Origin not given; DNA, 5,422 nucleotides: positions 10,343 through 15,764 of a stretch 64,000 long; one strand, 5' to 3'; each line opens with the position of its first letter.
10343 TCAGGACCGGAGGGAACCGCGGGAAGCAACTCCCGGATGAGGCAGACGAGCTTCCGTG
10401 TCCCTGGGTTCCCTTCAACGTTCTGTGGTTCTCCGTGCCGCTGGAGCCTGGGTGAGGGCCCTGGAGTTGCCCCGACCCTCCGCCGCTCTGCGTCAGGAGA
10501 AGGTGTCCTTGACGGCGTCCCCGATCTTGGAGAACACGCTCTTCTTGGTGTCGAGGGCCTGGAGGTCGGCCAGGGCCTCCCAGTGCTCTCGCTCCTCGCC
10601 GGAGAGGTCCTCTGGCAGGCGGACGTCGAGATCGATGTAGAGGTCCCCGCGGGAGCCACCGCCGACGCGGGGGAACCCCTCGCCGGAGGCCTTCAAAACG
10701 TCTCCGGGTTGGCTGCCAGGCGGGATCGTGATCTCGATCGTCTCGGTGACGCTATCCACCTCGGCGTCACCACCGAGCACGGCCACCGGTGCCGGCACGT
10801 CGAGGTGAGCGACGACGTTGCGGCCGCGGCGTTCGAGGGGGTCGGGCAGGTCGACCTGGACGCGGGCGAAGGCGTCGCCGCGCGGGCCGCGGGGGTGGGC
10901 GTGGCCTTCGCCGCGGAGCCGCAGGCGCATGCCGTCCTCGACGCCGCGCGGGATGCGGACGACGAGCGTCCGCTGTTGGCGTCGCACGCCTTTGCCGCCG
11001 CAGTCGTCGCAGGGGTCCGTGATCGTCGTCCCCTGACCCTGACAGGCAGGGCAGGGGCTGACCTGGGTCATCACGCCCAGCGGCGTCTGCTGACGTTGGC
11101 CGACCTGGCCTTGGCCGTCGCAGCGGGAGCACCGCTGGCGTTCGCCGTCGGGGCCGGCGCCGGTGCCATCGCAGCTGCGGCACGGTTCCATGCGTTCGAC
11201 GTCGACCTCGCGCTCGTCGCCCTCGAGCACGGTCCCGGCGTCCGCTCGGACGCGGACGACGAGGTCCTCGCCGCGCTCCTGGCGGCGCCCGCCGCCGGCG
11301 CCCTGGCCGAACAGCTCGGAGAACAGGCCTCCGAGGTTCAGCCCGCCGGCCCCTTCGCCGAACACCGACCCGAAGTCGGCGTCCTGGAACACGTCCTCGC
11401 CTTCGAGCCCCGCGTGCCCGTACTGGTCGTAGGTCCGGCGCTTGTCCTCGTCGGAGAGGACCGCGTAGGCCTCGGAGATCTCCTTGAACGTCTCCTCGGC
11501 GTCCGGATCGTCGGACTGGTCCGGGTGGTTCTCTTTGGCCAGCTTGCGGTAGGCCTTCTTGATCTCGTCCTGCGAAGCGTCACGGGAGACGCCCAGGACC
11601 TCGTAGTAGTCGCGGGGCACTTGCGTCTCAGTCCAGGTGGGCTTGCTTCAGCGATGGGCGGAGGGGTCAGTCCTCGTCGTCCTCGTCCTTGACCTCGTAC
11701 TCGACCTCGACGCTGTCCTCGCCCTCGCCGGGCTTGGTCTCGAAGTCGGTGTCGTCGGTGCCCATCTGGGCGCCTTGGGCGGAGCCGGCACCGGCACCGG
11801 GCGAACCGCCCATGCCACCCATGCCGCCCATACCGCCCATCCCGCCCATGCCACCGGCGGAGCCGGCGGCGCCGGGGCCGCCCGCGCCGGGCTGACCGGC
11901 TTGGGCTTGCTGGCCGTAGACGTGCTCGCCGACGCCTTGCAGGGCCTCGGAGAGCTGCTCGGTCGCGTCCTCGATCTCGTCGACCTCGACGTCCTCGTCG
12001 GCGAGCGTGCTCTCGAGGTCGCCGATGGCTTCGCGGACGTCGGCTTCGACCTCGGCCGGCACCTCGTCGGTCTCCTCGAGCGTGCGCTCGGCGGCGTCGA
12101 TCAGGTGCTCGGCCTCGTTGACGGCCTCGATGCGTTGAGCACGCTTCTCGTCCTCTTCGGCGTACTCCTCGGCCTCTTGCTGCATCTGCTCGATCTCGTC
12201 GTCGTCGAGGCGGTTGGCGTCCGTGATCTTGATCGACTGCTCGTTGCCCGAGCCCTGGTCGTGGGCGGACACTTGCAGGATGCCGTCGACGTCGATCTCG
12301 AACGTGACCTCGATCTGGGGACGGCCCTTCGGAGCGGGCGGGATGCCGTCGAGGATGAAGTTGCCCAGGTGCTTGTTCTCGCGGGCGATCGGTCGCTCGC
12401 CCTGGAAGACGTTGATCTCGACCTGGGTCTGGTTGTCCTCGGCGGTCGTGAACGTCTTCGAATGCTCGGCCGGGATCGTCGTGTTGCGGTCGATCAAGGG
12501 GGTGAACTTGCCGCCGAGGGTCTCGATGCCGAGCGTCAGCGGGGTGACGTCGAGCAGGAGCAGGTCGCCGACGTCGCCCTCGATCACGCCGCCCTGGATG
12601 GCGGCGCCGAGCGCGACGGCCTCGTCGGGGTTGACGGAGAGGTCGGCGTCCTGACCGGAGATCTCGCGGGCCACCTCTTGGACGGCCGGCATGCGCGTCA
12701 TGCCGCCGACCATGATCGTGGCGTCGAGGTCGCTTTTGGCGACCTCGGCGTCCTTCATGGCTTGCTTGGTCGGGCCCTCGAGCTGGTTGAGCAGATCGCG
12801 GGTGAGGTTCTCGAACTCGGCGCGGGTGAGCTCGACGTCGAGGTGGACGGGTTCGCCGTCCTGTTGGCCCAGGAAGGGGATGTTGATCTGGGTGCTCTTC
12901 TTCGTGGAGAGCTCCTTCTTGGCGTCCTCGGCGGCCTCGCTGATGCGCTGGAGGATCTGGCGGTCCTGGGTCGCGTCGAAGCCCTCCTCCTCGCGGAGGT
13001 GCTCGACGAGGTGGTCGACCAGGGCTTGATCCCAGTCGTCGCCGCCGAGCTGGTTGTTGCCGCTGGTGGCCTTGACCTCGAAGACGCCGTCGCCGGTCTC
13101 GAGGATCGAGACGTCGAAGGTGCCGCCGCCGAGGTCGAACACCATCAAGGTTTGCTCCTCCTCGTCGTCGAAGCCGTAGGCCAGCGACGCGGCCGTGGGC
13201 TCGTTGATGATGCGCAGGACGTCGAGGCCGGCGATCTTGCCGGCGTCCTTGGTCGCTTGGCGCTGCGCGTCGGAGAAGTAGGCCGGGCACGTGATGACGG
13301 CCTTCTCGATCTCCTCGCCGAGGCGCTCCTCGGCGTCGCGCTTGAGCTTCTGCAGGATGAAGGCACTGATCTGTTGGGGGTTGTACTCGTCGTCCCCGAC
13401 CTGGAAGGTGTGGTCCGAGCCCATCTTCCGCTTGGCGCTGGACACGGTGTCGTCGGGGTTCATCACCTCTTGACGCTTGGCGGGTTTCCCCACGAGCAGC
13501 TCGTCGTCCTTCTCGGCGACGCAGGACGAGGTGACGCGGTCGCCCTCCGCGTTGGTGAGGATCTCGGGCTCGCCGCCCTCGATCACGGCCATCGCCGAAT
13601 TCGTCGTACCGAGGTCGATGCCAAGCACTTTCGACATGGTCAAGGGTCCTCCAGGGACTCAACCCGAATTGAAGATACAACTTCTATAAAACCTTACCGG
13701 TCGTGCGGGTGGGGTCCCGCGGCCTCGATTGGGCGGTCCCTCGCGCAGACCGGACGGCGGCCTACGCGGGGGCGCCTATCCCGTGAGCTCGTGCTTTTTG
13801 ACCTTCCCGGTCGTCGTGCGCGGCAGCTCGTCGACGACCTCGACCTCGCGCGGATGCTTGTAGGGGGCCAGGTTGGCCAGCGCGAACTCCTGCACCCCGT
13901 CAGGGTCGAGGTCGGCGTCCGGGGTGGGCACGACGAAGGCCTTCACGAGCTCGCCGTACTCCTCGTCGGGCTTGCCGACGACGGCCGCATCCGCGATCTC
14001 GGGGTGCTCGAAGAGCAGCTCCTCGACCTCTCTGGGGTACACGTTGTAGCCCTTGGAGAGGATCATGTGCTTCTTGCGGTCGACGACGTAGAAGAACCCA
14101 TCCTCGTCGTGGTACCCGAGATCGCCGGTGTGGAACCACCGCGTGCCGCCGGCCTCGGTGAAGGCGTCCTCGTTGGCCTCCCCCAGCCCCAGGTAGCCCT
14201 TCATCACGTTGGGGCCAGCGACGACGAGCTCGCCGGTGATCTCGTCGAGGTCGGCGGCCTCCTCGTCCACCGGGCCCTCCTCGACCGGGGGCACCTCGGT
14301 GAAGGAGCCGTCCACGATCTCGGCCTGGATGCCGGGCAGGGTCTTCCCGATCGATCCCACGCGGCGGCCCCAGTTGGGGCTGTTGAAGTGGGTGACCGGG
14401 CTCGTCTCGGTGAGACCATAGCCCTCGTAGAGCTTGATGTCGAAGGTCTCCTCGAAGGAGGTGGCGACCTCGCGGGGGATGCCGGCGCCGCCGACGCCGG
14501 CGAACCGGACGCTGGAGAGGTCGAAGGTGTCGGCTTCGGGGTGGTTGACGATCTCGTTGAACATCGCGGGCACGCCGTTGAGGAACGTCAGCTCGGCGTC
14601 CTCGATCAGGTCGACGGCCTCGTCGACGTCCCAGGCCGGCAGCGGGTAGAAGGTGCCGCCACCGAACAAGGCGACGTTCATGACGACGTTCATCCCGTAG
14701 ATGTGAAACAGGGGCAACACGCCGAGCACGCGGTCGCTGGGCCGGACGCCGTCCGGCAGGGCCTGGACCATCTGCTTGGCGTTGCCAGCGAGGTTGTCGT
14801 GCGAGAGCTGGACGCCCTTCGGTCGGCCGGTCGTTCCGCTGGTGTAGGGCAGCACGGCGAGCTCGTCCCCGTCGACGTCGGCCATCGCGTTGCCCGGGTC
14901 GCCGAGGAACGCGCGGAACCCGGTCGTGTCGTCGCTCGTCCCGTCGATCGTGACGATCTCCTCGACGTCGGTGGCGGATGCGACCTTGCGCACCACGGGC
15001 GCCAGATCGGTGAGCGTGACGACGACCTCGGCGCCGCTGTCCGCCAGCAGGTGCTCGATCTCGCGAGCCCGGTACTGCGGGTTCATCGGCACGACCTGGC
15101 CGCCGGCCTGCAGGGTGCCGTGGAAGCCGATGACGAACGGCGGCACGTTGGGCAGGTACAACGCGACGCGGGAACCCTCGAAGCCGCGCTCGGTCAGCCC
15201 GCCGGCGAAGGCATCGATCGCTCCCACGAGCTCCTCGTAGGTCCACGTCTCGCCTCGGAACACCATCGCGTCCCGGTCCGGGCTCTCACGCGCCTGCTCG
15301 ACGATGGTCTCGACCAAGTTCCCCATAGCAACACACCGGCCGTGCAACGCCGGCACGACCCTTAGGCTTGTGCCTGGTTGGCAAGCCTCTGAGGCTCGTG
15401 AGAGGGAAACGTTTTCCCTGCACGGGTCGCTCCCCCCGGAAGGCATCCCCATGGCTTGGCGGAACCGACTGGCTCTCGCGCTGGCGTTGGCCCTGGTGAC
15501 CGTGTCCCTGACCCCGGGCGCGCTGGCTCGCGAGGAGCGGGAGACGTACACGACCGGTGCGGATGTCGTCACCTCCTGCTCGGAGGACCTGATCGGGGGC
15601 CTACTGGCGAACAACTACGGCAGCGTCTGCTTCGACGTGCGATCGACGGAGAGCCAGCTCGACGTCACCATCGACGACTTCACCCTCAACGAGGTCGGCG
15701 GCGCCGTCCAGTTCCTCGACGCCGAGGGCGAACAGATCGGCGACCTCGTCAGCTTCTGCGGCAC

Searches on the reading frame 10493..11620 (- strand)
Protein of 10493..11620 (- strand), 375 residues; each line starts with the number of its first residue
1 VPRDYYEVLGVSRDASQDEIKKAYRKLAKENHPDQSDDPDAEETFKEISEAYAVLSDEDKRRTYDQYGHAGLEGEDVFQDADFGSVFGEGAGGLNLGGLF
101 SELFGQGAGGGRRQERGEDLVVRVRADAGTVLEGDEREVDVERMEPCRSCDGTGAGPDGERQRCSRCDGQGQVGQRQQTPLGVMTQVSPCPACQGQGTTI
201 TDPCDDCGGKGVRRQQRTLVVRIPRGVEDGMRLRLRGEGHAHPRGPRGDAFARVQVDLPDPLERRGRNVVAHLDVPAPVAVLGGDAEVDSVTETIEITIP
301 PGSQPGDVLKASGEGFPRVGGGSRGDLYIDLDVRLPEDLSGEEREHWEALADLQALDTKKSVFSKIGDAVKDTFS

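Call 24: search_protein_families(library=pfam, proteins=[window:10493-11620:-], max_evalue=0.00001)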
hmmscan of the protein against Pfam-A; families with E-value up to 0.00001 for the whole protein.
window:10493-11620:- (375 aa): 3 families
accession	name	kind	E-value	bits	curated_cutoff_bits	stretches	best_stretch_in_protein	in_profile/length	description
PF01556.23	DnaJ_C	-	2.4e-32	112.5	26.6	1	127-336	8-152/152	DnaJ C terminal domain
PF00226.36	DnaJ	-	7e-28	97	27.8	1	4-65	1-63/63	DnaJ domain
PF00684.25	DnaJ_CXXCXGXG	-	5.8e-15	55.7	32.7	1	147-211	1-65/65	DnaJ central domain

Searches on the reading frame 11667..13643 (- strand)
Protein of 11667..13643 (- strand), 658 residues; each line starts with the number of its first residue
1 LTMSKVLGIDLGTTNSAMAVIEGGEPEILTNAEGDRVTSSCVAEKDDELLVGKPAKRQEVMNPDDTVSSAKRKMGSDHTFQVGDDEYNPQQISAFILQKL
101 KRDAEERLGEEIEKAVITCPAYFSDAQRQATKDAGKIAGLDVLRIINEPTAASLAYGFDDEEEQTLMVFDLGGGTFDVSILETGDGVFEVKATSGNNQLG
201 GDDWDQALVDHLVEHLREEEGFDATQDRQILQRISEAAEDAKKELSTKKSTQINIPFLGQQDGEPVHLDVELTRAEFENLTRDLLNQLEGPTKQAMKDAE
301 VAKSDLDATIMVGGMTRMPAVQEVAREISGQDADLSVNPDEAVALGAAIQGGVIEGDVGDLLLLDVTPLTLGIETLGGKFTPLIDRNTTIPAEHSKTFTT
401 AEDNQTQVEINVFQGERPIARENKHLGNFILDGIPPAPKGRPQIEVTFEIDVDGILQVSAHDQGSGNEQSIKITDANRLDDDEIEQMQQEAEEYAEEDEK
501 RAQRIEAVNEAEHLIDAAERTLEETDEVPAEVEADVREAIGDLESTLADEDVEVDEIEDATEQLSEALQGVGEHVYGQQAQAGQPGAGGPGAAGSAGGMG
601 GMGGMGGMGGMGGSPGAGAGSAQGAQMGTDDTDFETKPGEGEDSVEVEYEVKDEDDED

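Call 24: search_protein_families(library=pfam, proteins=[window:11667-13643:-], max_evalue=0.00001)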
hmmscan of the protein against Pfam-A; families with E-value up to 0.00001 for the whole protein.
window:11667-13643:- (658 aa): 2 families
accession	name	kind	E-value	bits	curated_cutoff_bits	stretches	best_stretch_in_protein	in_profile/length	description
PF00012.26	HSP70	-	1.8e-221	736.9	20.6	2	82-576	103-598/599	Hsp70 protein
PF06723.19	MreB_Mbl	-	6.8e-18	65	27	1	7-349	4-317/327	MreB/Mbl protein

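Call 73: list_cluster_members(proteins=[window:11667-13643:-, window:10493-11620:-, window:16417-18405:-, window:31734-32657:+, P0001, P0002])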
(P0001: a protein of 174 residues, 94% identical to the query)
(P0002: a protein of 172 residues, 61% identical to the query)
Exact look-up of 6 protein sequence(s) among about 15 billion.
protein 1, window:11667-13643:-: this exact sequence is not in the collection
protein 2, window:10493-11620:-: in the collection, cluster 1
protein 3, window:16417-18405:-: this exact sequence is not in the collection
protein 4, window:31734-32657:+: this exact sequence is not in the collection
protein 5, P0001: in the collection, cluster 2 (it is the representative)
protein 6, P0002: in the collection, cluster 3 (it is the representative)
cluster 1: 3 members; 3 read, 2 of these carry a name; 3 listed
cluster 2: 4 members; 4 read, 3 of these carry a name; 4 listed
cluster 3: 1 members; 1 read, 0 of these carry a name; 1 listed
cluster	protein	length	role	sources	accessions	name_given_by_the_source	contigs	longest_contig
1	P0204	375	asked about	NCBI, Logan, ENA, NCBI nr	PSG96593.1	molecular chaperone DnaJ [Thermoplasmatales archaeon SW_10_69_26] | MAG: molecular chaperone DnaJ [Thermoplasmatales archaeon SW_10_69_26]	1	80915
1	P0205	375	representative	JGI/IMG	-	-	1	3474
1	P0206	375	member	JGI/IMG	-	molecular chaperone DnaJ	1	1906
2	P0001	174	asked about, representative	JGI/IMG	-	predicted nucleic acid-binding protein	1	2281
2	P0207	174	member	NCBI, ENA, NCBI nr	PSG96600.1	hypothetical protein BRD56_09610 [Thermoplasmatales archaeon SW_10_69_26] | MAG: hypothetical protein BRD56_09610 [Thermoplasmatales archaeon SW_10_69_26]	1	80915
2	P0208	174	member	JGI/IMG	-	predicted nucleic acid-binding protein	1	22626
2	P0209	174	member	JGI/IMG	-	-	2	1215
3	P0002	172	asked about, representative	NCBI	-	-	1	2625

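Call 74: find_encoding_contigs(protein=P0209, flank=10000, max_places=10)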
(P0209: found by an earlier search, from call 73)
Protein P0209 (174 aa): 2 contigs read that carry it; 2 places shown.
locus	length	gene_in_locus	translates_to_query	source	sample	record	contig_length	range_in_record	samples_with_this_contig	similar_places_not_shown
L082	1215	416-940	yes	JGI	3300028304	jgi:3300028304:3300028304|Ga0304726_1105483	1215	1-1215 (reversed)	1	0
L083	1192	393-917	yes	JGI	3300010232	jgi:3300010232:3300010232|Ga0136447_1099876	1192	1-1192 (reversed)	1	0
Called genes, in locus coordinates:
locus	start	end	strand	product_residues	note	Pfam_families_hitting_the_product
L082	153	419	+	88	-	PF01402:RHH_1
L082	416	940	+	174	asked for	PF11848:DUF3368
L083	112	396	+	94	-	PF01402:RHH_1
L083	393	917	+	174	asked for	PF11848:DUF3368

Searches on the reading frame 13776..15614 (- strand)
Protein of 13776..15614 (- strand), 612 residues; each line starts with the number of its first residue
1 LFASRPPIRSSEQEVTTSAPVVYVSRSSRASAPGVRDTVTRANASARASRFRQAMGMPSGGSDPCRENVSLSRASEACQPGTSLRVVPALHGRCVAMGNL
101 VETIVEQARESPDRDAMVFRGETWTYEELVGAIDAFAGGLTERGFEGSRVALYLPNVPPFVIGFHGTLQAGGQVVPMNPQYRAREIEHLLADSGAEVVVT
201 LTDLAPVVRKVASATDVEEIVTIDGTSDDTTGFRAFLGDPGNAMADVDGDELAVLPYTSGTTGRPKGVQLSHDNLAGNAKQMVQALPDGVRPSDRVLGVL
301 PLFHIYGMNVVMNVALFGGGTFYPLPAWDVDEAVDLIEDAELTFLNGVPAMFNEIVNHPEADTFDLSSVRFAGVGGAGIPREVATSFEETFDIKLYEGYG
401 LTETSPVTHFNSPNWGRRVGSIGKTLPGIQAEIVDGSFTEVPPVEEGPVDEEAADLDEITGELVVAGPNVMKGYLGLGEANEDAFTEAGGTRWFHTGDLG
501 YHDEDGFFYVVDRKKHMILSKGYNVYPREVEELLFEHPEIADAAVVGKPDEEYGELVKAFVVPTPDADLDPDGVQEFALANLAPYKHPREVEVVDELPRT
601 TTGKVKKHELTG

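Call 24: search_protein_families(library=pfam, proteins=[window:13776-15614:-], max_evalue=0.00001)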
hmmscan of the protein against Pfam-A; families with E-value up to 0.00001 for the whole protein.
window:13776-15614:- (612 aa): 2 families
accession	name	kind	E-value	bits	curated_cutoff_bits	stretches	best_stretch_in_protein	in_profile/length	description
PF00501.34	AMP-binding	-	4.9e-94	315.7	29.9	1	106-475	3-384/384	AMP-binding enzyme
PF13193.12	AMP-binding_C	-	3.3e-21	76.4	24.5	1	529-604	1-76/76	AMP-binding enzyme C-terminal domain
